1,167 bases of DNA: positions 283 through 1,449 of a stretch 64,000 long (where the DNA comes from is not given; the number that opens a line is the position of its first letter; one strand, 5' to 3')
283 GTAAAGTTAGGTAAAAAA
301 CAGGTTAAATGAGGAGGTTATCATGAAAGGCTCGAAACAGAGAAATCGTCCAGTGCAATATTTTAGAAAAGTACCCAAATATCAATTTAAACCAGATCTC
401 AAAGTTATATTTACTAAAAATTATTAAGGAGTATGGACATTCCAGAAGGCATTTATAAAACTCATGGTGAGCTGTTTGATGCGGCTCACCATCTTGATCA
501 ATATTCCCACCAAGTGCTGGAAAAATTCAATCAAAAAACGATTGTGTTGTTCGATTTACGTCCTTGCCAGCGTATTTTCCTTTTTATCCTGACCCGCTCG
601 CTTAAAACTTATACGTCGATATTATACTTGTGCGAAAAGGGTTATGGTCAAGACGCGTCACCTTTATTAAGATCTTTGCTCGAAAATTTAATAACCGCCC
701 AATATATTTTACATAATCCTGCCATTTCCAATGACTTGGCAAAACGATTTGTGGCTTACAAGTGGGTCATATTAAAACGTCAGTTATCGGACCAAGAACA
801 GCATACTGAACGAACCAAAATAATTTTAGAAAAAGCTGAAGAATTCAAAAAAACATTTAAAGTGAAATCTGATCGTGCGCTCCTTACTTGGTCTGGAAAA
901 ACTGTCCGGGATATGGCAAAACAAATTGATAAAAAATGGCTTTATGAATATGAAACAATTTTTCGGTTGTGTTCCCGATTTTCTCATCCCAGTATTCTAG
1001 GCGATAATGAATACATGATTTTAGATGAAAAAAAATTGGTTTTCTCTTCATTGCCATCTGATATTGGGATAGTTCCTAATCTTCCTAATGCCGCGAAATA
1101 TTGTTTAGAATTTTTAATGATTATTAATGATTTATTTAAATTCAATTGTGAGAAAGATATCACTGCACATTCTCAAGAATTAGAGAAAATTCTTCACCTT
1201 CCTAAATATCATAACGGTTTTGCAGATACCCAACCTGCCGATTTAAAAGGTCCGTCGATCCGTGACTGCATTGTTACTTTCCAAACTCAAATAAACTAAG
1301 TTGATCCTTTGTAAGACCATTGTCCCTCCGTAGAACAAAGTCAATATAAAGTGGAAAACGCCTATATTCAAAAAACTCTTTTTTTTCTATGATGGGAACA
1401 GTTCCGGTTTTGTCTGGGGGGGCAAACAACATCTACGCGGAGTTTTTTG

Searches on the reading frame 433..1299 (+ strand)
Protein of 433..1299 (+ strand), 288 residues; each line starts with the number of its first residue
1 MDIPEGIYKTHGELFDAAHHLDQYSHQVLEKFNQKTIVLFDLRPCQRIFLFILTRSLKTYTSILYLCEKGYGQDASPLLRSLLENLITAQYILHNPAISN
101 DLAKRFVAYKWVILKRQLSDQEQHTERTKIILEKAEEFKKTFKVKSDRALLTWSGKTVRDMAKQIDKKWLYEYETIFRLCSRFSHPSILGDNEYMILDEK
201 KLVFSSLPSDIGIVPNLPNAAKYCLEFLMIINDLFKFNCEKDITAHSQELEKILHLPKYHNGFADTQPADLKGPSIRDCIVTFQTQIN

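Call 77: search_protein_families(library=pfam, proteins=[window:433-1299:+], max_evalue=0.00001)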
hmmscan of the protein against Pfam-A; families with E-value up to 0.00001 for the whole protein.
window:433-1299:+ (288 aa): 1 family
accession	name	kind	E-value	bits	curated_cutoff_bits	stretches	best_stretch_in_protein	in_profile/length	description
PF18928.5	DUF5677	-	8e-25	88.3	27.1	1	48-200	3-164/166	Family of unknown function (DUF5677)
